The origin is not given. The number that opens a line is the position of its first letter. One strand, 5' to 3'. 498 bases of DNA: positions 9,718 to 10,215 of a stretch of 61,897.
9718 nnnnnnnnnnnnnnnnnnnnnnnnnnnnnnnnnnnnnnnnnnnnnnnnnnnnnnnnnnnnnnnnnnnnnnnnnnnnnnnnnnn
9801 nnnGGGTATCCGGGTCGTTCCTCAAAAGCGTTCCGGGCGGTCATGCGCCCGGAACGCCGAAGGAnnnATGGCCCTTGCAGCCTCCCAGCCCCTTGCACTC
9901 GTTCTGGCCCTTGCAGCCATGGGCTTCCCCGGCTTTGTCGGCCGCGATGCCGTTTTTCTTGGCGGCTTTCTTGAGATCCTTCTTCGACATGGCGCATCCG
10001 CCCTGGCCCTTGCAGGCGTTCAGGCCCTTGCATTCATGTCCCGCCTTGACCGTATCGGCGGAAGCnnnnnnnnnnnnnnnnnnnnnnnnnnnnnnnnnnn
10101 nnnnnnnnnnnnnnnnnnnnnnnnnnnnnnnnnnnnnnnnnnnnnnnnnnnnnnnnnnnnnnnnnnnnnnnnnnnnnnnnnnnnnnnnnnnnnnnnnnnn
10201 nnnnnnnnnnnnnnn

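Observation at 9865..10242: Precursor with an unusual three-module, nine-cysteine architecture (3 x C-x5-C-x5-C, mostly C-K-G)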

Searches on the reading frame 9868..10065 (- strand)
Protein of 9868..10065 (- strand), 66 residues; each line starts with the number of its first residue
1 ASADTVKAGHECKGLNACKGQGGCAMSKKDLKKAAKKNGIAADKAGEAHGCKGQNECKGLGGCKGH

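Call 87: predict_structure(alignment_id=A4)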
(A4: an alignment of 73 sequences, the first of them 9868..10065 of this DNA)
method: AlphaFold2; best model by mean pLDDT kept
length: 66 residues; sequences in the alignment: 73
mean_pLDDT: 61.2   pTM: 0.43
mean pLDDT of the five models: 61.2, 57.3, 54.5, 54.4, 53.9
residues with pLDDT >= 90: 0; 70-90: 20; 50-70: 32; < 50: 14
segments of 3 or more residues with pLDDT < 50: 1-11, 64-66
pLDDT, mean of each block of 10 residues (from residue 1): 41 55 68 79 70 60 50
secondary structure, 60 per line:
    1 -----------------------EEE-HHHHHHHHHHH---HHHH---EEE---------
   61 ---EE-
elements in order: E24-26 H28-38 H42-45 E49-51

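Call 89: fold_search(model_id=the predicted structure, library=pdb)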
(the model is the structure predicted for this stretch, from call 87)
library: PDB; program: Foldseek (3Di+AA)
matches with E <= 10: 188; with E <= 0.001: 0
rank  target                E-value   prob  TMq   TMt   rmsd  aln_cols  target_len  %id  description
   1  7b5t_B                7.5e-01  0.06  0.29  0.12  11.8        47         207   13  S. agalactiae BusR transcription factor (released 2021-08-11)
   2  7b5y_A                1.5e+00  0.04  0.29  0.12  10.9        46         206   13  S. agalactiae BusR in complex with its busAB-promotor DNA (released 2021-08-11)
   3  2y75_D                1.6e+00  0.04  0.25  0.15  10.0        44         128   16  The Structure of CymR (YrzC) the Global Cysteine Regulator of B. subtilis (released 2011-08-03)
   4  5o1j_A                2.1e+00  0.06  0.28  0.04   5.3        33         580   15  Lytic transglycosylase in action (released 2018-03-14)
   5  7q4t_AAA              2.5e+00  0.08  0.26  0.10   1.7        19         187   26  Structure of the Pseudomonas aeruginosa bacteriophage JG004 endolysin Pae87 bound to a peptidoglycan fragment. (released 2022-02-23)
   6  2y75_A                2.5e+00  0.02  0.23  0.14   9.8        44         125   20  The Structure of CymR (YrzC) the Global Cysteine Regulator of B. subtilis (released 2011-08-03)
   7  8u10_a                2.7e+00  0.12  0.27  0.03   0.9        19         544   32  In situ cryo-EM structure of bacteriophage P22 gp1:gp4:gp5:gp10:gp9 N-term complex in conformation 1 at 3.2A resolutio (released 2023-11-22)
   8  4yrr_B                2.7e+00  0.05  0.24  0.04   1.5        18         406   33  Crystal structure of T. cruzi Histidyl-tRNA synthetase in complex with N-(quinolin-3-yl)acetamide (Chem 1691) (released 2015-08-12)
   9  4yrr_A                2.7e+00  0.05  0.24  0.04   1.5        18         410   33  Crystal structure of T. cruzi Histidyl-tRNA synthetase in complex with N-(quinolin-3-yl)acetamide (Chem 1691) (released 2015-08-12)
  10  2y75_E                2.7e+00  0.03  0.25  0.15  10.0        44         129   16  The Structure of CymR (YrzC) the Global Cysteine Regulator of B. subtilis (released 2011-08-03)
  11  5o2n_A                3.0e+00  0.06  0.29  0.04   5.1        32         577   19  Lytic transglycosylase in action (released 2018-03-14)
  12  6psd_A                3.0e+00  0.03  0.28  0.26   5.9        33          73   15  Complex of CRACR2a with a Dynein Light Intermediate Chain Peptide (released 2020-07-15)
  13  2y75_B                3.0e+00  0.02  0.25  0.15  10.1        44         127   16  The Structure of CymR (YrzC) the Global Cysteine Regulator of B. subtilis (released 2011-08-03)
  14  2wv0_E                3.0e+00  0.02  0.27  0.10  11.4        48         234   10  Crystal structure of the GntR-HutC family member YvoA from Bacillus subtilis (released 2010-01-12)
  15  8eao_B                3.2e+00  0.10  0.27  0.03   0.9        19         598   32  Cryo-EM structure of the in-situ gp1-gp4 complex from bacteriophage P22 (released 2023-09-06)
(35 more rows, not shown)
